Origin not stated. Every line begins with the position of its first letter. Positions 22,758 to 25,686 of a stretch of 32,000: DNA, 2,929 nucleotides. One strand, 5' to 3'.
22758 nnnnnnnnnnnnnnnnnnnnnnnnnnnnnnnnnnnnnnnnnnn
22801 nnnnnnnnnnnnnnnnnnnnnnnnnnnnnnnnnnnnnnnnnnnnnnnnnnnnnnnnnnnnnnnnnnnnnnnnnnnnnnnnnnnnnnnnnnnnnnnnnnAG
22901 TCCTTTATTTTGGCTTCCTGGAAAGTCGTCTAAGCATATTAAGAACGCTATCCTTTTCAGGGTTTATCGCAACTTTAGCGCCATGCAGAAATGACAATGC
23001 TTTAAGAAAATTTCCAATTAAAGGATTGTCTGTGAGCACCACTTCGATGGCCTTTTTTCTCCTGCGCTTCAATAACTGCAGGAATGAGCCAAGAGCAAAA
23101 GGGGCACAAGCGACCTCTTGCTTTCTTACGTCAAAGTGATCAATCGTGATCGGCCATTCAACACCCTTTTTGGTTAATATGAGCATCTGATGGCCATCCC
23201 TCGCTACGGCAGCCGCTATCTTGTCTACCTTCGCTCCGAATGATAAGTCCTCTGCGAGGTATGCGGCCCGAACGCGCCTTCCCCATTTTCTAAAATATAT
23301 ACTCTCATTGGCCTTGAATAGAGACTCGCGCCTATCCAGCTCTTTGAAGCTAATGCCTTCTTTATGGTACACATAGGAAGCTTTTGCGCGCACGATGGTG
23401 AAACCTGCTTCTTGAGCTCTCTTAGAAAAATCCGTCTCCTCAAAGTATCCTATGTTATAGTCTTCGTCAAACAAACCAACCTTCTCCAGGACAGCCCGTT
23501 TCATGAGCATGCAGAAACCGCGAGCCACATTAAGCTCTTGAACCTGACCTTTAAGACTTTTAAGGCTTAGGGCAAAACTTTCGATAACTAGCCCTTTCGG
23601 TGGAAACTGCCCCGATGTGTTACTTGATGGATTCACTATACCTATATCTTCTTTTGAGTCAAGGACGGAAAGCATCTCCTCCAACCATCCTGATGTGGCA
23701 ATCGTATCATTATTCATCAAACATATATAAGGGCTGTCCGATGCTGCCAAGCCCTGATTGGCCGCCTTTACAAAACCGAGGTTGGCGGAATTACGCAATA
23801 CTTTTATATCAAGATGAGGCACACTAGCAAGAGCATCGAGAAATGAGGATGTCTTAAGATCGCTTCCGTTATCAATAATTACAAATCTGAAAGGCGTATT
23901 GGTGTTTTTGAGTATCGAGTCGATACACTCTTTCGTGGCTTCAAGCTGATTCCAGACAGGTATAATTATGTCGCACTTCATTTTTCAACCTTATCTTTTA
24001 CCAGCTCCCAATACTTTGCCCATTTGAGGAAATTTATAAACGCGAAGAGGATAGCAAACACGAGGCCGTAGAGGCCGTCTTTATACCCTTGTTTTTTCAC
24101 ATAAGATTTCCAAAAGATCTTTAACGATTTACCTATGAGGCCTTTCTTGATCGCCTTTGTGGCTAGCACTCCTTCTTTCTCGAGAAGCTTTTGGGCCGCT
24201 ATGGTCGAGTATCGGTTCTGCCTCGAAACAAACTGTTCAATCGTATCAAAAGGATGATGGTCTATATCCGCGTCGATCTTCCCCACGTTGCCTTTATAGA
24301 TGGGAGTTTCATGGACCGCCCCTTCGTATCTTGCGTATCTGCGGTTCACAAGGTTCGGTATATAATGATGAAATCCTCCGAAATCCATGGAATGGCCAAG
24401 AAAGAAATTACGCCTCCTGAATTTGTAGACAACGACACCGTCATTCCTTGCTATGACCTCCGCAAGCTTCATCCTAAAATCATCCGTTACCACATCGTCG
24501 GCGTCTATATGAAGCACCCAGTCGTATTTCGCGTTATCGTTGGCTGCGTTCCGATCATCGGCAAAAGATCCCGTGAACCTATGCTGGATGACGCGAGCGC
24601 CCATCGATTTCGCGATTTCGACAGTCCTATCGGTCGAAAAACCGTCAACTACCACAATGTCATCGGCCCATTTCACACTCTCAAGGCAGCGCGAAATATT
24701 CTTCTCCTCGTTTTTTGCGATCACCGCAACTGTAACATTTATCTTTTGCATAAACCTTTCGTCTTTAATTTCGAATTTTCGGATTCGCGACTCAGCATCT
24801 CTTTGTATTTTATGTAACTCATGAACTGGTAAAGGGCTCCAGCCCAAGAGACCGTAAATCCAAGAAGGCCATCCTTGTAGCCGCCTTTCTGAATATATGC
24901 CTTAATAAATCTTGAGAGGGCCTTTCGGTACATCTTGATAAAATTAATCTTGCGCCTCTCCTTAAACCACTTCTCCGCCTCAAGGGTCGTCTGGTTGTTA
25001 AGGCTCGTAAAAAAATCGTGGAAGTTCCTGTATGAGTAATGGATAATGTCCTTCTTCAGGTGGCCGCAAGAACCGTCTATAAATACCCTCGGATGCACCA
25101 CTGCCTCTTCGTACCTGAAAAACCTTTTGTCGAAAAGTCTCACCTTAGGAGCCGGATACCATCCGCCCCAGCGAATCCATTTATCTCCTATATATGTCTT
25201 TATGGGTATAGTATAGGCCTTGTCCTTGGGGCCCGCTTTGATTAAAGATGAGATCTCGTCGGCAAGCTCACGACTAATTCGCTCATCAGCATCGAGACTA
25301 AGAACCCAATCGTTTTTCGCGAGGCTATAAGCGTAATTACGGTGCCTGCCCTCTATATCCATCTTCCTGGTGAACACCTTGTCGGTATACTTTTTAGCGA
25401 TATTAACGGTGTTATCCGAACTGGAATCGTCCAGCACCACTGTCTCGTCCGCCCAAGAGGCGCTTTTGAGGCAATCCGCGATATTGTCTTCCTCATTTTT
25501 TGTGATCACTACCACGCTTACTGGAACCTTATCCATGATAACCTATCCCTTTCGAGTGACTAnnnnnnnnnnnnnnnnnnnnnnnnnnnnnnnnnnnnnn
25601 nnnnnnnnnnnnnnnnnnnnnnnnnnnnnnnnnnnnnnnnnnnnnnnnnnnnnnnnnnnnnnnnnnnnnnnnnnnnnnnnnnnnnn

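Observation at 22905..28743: Four tandem paralogous glycosyltransferases: a GT-A (GT2) domain fused to a shared C-terminal module that looks like an orphan GT-B N-terminal half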

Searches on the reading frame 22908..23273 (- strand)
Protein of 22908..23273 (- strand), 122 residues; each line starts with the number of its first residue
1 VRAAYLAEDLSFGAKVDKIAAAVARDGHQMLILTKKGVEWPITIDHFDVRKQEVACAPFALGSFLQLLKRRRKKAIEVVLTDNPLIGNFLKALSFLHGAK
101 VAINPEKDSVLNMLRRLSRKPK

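Call 5: search_protein_families(library=pfam, proteins=[window:22908-23273:-], max_evalue=10)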
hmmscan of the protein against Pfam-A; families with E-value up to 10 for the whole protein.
seq(122 aa): 1 family
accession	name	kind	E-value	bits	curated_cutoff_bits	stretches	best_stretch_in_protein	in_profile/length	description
PF13579.12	Glyco_trans_4_4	-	0.21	12.3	29.7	1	16-106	7-102/158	Glycosyl transferase 4-like domain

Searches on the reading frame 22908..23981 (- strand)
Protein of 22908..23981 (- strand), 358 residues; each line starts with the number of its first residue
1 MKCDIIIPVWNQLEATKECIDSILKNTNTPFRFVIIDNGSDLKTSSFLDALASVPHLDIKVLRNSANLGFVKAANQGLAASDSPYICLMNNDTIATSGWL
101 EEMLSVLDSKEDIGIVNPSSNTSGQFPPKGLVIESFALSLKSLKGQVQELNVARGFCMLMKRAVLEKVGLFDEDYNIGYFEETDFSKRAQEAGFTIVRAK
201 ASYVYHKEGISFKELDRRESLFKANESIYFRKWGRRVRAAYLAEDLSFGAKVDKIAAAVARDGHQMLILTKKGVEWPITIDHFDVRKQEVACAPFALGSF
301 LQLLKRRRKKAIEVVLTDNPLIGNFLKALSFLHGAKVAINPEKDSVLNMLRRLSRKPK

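Call 4: search_protein_families(library=pfam, proteins=[window:22908-23981:-], max_evalue=1)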
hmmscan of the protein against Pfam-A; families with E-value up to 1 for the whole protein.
window:22908-23981:- (358 aa): 6 families
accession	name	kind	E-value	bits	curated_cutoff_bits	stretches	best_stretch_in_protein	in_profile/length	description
PF00535.33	Glycos_transf_2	-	2.9e-24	86.3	23.3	1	5-168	2-167/168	Glycosyl transferase family 2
PF13641.12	Glyco_tranf_2_3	-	2e-18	67.7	27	1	4-218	4-223/230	Glycosyltransferase like family 2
PF13712.12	Glyco_tranf_2_5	-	9.6e-08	32.4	27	1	46-217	17-201/210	Glycosyltransferase like family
PF10111.15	Glyco_tranf_2_2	-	6.5e-06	26.3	27.3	1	5-111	2-110/276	Glycosyltransferase like family 2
PF13506.12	Glyco_transf_21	-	2.7e-05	24.2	21.7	1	74-172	22-121/174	Glycosyl transferase family 21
PF13632.12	Glyco_trans_2_3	-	0.075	13.3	27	1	155-218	74-136/198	Glycosyl transferase family group 2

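Call 6: search_protein_families(library=ncbifam, proteins=[window:22908-23981:-], max_evalue=1)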
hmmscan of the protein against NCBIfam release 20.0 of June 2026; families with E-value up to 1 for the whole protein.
window:22908-23981:- (358 aa): 20 families
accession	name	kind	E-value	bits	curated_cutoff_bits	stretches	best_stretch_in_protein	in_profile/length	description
TIGR03965.1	mycofact_glyco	equivalog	6.9e-17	61.5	280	1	5-244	78-318/467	mycofactocin biosynthesis glycosyltransferase MftF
TIGR01556.1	rhamnosyltran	subfamily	9.3e-13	48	200.55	1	13-206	7-200/281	rhamnosyltransferase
NF041875.1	EPS_EpsD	equivalog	1.1e-12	48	370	1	4-227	2-228/325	exopolysaccharide biosynthesis glycosyltransferase EpsD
TIGR03937.1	PgaC_IcaA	equivalog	4.2e-11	42.5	422.3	1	4-197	48-241/407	poly-beta-1,6-N-acetyl-D-glucosamine synthase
NF053739.1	GlytfEpsEBac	equivalog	3.3e-09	36.1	450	1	2-118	2-118/265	glycosyltransferase EpsE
TIGR04283.1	glyco_like_mftF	equivalog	1.7e-08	34.3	182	1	5-197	3-176/221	TIGR04283 family arsenosugar biosynthesis glycosyltransferase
NF041394.1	GtaseAglG_Halo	equivalog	2.1e-08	33.8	440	1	11-196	13-195/304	glucosyl-dolichyl phosphate glucuronosyltransferase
NF038299.1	EPS_HpsN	equivalog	2.5e-08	33.2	425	2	3-117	3-116/317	hormogonium polysaccharide biosynthesis glycosyltransferase HpsN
NF007482.0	PRK10073.1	equivalog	5.7e-08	32.1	423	1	3-106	8-109/334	glycosyltransferase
NF047683.1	TeichurnBiosyTuaG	equivalog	2e-07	30.9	400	1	4-109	9-113/252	teichuronic acid biosynthesis protein TuaG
TIGR04440.1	glyco_TIGR04440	domain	4.4e-07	29.9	70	1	3-115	2-114/215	TIGR00180 family glycosyltransferase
TIGR03111.1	glyc2_xrt_Gpos1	hypoth_equivalog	4.4e-06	25.8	363.95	1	4-114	52-163/439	TIGR03111 family XrtG-associated glycosyltransferase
NF047588.1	GlcsyltransPgfSStrep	equivalog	5.2e-05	22.6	500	1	1-171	1-171/308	glycosyltransferase PgfS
TIGR03469.1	HpnB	hypoth_equivalog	0.00032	19.8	379.25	1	5-170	48-228/386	hopene-associated glycosyltransferase HpnB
TIGR04017.1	WcaA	equivalog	0.0011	18.7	495.75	1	5-106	9-105/279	colanic acid biosynthesis glycosyltransferase WcaA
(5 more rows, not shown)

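Call 9: search_solved_structures(query=window:22908-23981:-, max_evalue=1)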
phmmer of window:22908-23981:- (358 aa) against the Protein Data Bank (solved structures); distinct sequences matched with E-value up to 1: 23.
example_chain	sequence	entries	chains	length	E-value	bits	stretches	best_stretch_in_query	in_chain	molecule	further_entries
5hea_A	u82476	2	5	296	1.9e-09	40.5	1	4-120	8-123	Putative glycosyltransferase (GalT1)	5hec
2z87_A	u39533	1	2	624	1.1e-05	28.1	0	4-120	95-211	Chondroitin synthase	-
2z86_A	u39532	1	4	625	1.1e-05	28.1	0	4-120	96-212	Chondroitin synthase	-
3bcv_A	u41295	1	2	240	6.6e-05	25.6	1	2-106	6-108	Putative glycosyltransferase protein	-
8uhv_A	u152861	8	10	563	0.00043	22.9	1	2-112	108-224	Glycosyl transferase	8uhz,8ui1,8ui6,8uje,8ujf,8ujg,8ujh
6p61_A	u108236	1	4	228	0.0026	20.3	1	4-101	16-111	Glycosyltransferase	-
3l7j_A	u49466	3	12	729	0.011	18.2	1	2-97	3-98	Teichoic acid biosynthesis protein F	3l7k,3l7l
3l7m_A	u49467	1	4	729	0.011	18.2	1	2-97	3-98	Teichoic acid biosynthesis protein F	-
3l7i_A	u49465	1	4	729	0.011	18.2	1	2-97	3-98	Teichoic acid biosynthesis protein F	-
8vh7_A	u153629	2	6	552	0.017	17.6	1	5-114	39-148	Heparosan synthase B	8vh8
8viw_A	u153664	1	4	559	0.018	17.6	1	5-114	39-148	Heparosan synthase B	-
5tze_C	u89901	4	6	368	0.051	16.1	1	1-131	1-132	Glycosyl transferase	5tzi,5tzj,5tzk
9omm_A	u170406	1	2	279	0.055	16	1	4-95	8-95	Glycosyltransferase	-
9omh_A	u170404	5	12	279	0.06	15.8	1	4-95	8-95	Glycosyltransferase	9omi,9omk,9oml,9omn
9omj_A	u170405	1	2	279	0.061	15.8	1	4-95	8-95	Glycosyltransferase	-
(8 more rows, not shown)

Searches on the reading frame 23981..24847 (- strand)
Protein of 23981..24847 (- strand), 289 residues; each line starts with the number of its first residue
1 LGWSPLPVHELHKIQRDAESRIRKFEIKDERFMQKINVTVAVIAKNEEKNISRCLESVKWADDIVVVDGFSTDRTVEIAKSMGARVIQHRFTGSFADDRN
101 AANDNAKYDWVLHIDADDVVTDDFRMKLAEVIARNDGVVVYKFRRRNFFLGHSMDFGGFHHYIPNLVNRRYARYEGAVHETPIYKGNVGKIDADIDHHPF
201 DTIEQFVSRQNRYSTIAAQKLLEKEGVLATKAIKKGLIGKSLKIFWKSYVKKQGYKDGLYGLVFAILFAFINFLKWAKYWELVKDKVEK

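Call 8: search_protein_families(library=pfam, proteins=[window:23981-24847:-], max_evalue=0.001)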
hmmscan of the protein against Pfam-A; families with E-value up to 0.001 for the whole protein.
window:23981-24847:- (289 aa): 2 families
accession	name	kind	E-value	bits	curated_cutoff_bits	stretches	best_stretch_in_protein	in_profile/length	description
PF00535.33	Glycos_transf_2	-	5.2e-20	72.5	23.3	1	39-149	1-121/168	Glycosyl transferase family 2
PF13704.12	Glyco_tranf_2_4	-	1.9e-05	25.5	27.5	1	46-129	2-95/98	Glycosyl transferase family 2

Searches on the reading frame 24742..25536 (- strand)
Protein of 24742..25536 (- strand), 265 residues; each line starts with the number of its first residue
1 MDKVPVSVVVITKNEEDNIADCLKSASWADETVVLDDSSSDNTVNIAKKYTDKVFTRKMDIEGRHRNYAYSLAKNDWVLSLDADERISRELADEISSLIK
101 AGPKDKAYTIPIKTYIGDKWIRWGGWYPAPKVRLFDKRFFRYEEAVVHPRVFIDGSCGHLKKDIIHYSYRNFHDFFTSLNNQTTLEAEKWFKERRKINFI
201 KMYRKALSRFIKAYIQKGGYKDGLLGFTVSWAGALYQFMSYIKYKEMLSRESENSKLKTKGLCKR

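Call 8: search_protein_families(library=pfam, proteins=[window:24742-25536:-], max_evalue=0.001)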
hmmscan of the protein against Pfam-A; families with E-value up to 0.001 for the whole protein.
window:24742-25536:- (265 aa): 2 families
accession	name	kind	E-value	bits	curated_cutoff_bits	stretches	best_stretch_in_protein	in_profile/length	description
PF00535.33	Glycos_transf_2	-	8.2e-17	62.1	23.3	1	7-136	1-140/168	Glycosyl transferase family 2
PF13704.12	Glyco_tranf_2_4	-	8.3e-05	23.5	27.5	1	13-87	1-84/98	Glycosyl transferase family 2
